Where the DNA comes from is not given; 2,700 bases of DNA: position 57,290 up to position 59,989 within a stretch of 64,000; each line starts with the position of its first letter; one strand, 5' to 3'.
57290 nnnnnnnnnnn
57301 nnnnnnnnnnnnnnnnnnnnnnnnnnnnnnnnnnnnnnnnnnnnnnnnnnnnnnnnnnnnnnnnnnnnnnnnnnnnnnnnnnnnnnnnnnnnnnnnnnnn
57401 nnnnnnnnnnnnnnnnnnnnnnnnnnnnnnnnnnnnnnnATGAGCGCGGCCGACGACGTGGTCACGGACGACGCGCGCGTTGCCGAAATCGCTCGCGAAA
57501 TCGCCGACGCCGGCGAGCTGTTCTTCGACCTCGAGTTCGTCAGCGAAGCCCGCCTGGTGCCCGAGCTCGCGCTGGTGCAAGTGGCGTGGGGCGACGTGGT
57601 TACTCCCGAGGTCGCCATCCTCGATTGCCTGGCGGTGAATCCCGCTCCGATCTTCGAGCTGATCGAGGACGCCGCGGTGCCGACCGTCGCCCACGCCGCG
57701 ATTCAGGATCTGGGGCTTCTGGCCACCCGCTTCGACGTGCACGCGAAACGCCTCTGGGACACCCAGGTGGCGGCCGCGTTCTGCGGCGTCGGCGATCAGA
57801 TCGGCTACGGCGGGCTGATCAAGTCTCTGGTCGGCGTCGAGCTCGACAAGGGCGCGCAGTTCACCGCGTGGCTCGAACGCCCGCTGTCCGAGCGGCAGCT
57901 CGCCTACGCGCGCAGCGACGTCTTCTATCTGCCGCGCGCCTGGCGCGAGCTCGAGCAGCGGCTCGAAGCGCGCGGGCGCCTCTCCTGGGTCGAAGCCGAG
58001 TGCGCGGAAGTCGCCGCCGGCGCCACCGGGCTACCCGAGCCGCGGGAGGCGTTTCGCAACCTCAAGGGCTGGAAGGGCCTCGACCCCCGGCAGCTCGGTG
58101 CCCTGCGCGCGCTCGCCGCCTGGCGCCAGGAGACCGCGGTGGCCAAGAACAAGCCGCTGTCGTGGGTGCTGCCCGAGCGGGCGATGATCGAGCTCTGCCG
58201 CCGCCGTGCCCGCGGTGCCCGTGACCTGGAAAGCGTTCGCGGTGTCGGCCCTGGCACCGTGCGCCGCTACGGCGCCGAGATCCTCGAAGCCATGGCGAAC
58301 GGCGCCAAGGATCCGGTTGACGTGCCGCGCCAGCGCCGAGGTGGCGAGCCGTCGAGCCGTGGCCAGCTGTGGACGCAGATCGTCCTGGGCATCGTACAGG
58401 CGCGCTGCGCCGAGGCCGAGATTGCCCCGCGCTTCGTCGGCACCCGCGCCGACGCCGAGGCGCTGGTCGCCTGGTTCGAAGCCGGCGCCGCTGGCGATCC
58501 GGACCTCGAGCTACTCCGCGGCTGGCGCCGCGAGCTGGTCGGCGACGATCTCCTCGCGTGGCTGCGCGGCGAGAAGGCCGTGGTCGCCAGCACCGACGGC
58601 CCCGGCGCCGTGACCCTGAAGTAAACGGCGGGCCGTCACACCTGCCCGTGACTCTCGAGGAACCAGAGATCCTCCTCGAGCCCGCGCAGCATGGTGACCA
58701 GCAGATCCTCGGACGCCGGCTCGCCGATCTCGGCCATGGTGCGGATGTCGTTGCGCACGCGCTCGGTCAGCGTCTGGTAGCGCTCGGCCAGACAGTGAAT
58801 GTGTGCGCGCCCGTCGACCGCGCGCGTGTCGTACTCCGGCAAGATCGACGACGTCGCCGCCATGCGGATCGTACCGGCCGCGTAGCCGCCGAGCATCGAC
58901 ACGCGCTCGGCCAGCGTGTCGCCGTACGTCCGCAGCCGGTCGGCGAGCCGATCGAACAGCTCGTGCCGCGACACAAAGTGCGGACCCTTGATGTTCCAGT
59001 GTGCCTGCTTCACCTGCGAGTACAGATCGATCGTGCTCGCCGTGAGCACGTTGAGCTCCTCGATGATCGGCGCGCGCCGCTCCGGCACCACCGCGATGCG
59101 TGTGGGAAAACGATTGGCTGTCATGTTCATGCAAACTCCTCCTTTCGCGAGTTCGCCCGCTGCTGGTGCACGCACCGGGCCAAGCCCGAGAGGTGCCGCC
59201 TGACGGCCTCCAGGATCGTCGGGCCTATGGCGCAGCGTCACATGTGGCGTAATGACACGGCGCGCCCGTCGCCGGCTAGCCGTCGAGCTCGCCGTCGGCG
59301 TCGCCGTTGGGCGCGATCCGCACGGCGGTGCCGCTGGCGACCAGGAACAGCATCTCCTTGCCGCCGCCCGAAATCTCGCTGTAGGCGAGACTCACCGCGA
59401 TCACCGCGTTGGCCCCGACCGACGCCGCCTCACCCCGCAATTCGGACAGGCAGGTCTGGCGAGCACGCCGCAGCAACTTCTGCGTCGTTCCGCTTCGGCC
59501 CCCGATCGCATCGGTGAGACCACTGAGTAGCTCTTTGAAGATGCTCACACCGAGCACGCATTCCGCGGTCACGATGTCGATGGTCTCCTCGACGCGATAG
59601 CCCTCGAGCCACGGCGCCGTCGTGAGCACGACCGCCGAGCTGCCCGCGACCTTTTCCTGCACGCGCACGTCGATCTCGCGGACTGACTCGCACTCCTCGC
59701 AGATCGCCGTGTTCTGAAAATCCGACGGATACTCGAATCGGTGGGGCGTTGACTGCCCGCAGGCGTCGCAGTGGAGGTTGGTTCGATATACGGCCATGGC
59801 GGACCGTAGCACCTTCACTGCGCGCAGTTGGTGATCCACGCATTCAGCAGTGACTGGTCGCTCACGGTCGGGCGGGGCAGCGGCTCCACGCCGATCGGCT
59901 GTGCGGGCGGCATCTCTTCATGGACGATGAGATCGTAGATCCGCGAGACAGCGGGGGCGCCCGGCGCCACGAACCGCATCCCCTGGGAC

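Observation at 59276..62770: Tightly coupled four-gene operon of uncharacterised CxxCH lipoproteins plus a zinc-ribbon-YbjQ protein, immediately upstream of dps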

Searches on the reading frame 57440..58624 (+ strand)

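Call 97: search_protein_families(library=pfam, proteins=[window:57440-58624:+], max_evalue=0.00001)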
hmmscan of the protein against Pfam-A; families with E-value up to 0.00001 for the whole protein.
window:57440-58624:+ (394 aa): 2 families
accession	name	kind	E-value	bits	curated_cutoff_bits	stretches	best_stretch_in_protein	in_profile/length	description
PF01612.26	DNA_pol_A_exo1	-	2.1e-26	93.2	23.6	1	7-176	3-173/173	3'-5' exonuclease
PF00570.28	HRDC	-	2.4e-15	56.7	23.8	1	218-284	1-67/68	HRDC domain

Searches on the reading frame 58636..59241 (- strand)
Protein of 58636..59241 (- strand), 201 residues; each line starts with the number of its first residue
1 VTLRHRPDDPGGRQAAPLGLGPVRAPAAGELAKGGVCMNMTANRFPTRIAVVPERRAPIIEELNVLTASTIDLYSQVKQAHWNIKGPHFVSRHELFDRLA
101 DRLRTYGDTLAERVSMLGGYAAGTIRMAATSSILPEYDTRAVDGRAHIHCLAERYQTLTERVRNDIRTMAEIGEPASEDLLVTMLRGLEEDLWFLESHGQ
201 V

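Call 4: search_protein_families(library=pfam, proteins=[window:58636-59241:-], max_evalue=1)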
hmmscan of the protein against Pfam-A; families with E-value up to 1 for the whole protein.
window:58636-59241:- (201 aa): 1 family
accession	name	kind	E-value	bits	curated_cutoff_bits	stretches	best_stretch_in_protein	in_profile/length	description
PF00210.30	Ferritin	-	1.5e-22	80.5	24.5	1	60-198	1-135/142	Ferritin-like domain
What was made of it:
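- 58636..59130 (-): dps (164 aa). It has its own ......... ribosome-binding site and a 145-nt upstream spacer. An independent neighbour. Ferritin-like domain (call 4).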

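Call 5: search_protein_families(library=ncbifam, proteins=[window:58636-59130:-], max_evalue=1)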
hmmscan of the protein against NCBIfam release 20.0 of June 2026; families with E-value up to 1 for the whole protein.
window:58636-59130:- (164 aa): 3 families
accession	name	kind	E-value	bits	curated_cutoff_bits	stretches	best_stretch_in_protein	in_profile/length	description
NF006975.0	PRK09448.1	equivalog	3.9e-46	157.2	114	1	4-161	11-165/168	DNA starvation/stationary phase protection protein Dps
NF041388.1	DNAstvprot_Halo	equivalog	4.1e-21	75.6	170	1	17-156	19-158/171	DNA starvation/stationary phase protection protein DpsA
NF052461.1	DNAProtecDpsACyan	equivalog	2.5e-12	46.9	300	1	17-158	23-164/176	DNA starvation/stress protection protein DpsA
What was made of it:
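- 58636..59130 (-): NCBIfam Dps 157 bits against a 114-bit cut-off (call 5).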

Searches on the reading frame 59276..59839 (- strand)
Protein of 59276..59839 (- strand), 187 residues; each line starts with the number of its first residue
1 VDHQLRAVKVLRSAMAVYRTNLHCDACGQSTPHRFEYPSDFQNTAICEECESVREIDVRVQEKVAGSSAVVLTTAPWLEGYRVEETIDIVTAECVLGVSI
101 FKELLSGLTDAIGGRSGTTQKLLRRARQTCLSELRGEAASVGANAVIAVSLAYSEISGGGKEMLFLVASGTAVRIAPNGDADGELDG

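Call 4: search_protein_families(library=pfam, proteins=[window:59276-59839:-], max_evalue=1)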
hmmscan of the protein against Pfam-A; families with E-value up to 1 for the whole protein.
window:59276-59839:- (187 aa): 6 families
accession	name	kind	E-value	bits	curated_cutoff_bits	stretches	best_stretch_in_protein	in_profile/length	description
PF01906.23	YbjQ_1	-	1.9e-26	93.1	23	1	70-175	1-103/103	Putative heavy-metal-binding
PF23025.1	YbjQ_2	-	8.7e-05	23.2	29.1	1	72-176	9-102/103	C2 domain-containing protein 5, YbjQ-like domain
PF24458.1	DUF7573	-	0.0035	17.7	30.2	1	15-52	5-38/39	Domain of unknown function (DUF7573)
PF07191.17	Zn_ribbon_6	-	0.027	14.9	25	1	15-52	10-37/67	Double zinc ribbon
PF15106.11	TMEM156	-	0.086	12.6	27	1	37-66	52-79/226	TMEM156 protein family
PF07793.16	DUF1631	-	0.16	10.8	33.7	1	82-152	433-503/741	Protein of unknown function (DUF1631)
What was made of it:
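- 59276..59797 (-): Gene D. A cytoplasmic fusion of a CxxC...CxxC zinc ribbon and a YbjQ/UPF0145 domain (173 aa from ATG 59797; alternative starts GTG 59812 or 59818). Probably co-transcribed, but a clade-specific, dispensable add-on and not part of the conserved cassette. YbjQ_1 E 1.9e-26 (call 4).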

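Call 5: search_protein_families(library=ncbifam, proteins=[window:59276-59818:-], max_evalue=1)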
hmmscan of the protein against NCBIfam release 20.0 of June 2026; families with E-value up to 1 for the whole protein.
window:59276-59818:- (180 aa): 8 families
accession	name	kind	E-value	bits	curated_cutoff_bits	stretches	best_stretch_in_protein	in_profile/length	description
NF002776.0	PRK02877.1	equivalog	1.3e-25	89.6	160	1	64-168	2-105/107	hypothetical protein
NF002224.0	PRK01119.1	equivalog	2e-21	76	169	1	64-169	2-106/110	putative heavy metal-binding protein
NF009496.0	PRK12856.1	subfamily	2.8e-17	62.8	177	1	64-168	2-103/103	hypothetical protein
NF009495.0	PRK12855.1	subfamily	5.9e-16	58.6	180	1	64-168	2-103/103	hypothetical protein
NF002989.0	PRK03732.1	equivalog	4.2e-08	33.3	181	1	62-168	7-110/114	hypothetical protein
TIGR04104.1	cxxc_20_cxxc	subfamily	0.09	13.1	45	0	34-84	20-72/93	TIGR04104 family putative zinc finger protein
NF051898.1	MBSP1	equivalog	0.14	11.7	320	1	11-33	241-263/289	biosurfactant protein 1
TIGR03887.1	thiocyan_alph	equivalog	0.17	11.7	291.45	0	48-95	150-198/200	thiocyanate hydrolase subunit gamma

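Call 79: list_cluster_members(proteins=[P0001, P0121, window:59276-59797:-, window:58636-59130:-])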
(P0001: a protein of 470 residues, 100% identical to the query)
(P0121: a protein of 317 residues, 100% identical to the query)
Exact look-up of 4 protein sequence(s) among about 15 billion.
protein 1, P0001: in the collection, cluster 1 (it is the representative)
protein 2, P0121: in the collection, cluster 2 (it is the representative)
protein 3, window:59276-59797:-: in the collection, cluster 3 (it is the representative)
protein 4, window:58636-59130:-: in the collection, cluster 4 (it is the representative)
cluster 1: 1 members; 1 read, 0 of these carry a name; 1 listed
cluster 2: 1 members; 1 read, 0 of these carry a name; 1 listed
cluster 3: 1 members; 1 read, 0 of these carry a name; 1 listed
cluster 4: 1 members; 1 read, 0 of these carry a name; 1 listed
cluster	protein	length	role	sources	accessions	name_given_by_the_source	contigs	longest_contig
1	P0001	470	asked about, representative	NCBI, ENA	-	-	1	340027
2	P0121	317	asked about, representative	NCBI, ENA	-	-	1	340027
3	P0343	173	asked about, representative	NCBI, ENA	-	-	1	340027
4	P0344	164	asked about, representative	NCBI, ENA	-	-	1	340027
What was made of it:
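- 59276..59797 (-): The 173-aa form is the one in the source annotation (call 79).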
